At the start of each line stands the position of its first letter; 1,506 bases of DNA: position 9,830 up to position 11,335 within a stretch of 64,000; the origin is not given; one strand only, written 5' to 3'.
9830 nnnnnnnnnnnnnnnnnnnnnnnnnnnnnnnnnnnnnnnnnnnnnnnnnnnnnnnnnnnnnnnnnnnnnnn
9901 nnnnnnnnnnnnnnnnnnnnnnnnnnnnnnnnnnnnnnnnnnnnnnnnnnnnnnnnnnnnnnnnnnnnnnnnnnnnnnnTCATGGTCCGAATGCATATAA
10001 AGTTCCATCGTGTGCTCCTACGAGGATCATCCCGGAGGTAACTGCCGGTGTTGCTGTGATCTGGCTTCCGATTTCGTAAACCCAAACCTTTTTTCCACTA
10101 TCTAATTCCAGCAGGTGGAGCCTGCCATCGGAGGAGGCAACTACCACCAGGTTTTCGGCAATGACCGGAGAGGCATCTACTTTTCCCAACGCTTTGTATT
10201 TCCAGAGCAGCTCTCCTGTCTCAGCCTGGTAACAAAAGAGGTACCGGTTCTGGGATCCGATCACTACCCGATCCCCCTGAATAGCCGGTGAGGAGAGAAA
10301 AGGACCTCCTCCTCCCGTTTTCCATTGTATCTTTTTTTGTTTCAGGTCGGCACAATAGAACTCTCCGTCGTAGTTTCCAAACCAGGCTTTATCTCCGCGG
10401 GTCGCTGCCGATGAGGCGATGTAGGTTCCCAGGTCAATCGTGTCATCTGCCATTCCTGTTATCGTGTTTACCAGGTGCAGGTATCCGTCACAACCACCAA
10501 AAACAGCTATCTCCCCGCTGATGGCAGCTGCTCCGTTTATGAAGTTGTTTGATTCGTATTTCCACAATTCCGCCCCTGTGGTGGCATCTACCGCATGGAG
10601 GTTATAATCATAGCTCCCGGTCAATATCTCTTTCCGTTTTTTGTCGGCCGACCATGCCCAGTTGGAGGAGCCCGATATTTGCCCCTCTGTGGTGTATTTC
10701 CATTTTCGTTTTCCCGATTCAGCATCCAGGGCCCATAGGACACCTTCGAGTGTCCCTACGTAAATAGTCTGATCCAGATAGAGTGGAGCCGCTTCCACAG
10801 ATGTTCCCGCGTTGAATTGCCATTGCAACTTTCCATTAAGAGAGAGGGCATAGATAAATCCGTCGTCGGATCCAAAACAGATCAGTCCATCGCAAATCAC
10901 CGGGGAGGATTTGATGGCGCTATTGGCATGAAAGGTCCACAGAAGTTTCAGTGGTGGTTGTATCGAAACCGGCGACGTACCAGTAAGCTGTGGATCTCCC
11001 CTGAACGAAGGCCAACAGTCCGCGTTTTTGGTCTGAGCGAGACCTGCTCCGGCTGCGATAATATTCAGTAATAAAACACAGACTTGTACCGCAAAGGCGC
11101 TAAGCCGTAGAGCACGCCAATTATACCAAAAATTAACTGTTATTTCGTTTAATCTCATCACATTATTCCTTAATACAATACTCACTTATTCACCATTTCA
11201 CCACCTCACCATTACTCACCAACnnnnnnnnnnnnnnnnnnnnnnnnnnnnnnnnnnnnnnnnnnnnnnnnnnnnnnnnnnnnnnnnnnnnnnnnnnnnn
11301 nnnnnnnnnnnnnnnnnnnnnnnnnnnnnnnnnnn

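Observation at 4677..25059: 14-gene cluster resembling an uncharacterised cytoplasm-to-periplasm redox system built on PQQ-like propellers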

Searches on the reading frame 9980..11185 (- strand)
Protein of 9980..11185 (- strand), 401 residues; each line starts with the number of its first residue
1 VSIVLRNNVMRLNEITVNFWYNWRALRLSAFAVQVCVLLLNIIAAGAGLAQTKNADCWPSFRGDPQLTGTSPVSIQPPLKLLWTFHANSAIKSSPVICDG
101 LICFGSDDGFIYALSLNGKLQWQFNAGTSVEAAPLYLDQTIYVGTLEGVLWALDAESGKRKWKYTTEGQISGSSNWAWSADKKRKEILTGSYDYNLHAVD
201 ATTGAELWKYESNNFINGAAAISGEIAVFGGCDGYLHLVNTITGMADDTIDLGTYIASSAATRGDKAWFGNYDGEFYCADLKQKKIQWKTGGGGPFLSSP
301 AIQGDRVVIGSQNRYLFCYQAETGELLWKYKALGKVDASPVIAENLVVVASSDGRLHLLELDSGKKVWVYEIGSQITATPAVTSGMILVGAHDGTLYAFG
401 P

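Call 5: search_protein_families(library=pfam, proteins=[window:9980-11185:-], max_evalue=0.01)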
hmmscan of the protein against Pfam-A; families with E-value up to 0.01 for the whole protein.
window:9980-11185:- (401 aa): 10 families
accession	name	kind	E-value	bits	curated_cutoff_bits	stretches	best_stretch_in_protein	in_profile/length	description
PF13570.13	Beta-prop_ACSF4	-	2.1e-60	205.3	133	2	181-398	16-240/329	Beta-alanine-activating enzyme, beta-propeller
PF13360.13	PQQ_2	-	2.1e-41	142.6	27.6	3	279-399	8-133/233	Outer membrane protein assembly factor BamB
PF01011.28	PQQ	-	1.5e-16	60.7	26.7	1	127-217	46-147/595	Glucose/ethanol/alcohol dehydrogenase, beta-propeller domain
PF25292.1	Beta-prop_CGLA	-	8.1e-08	32.5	26.8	0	144-258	5-120/316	Lambda-carrageenase beta-propeller domain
PF23414.1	Beta-prop_EML_2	-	5.2e-06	26.5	90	0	306-399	12-108/266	Echinoderm microtubule-associated protein second beta-propeller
PF24796.1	WDR55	-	1.6e-05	24.6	200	1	141-361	22-250/296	WDR55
PF17005.11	WD40_like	-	8.2e-05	22.6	40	1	305-399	13-107/301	WD40-like domain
PF24807.1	WD40_CDC20-Fz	-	0.00052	19.8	200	0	343-397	62-116/292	CDC20/Fizzy WD40 domain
PF12894.13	ANAPC4_WD40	-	0.0027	18.3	22.9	0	344-377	50-84/91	Anaphase-promoting complex subunit 4 WD40 domain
PF24805.1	EIF3I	-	0.0028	17.3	200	0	135-231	155-248/324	EIF3I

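Call 20: search_protein_families(library=ncbifam, proteins=[window:9980-11185:-], max_evalue=0.001)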
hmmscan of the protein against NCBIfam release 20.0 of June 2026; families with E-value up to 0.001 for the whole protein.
window:9980-11185:- (401 aa): 8 families
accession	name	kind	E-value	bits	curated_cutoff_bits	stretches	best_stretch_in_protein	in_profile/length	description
TIGR03300.1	assembly_YfgL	equivalog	2.5e-40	138.3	285.2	3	82-167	88-174/377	outer membrane protein assembly factor BamB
NF008351.0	PRK11138.1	equivalog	6.7e-31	107.1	423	3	296-398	112-219/394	outer membrane protein assembly factor BamB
NF053615.1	SerThrKinAfsKStmc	equivalog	3.3e-27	95.5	1300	4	308-399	709-799/809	protein serine/threonine kinase AfsK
TIGR03075.1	PQQ_enz_alc_DH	subfamily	6.5e-21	74.5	480.05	3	120-268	49-195/530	PQQ-dependent dehydrogenase, methanol/ethanol family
TIGR04528.1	acido_non_PQQ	subfamily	3.2e-15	55.9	650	1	56-268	4-177/493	acido-empty-quinoprotein group A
TIGR03074.1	PQQ_membr_DH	subfamily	1.7e-11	42.8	832.65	1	126-175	201-250/783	membrane-bound PQQ-dependent dehydrogenase, glucose/quinate/shikimate family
NF050114.1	Rv3212_fam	equivalog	4.8e-05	22.7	150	0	119-172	53-105/393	Rv3212 family protein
NF041516.1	PA2928_fam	subfamily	0.0001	21.8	70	0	304-368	59-125/376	PA2928 family protein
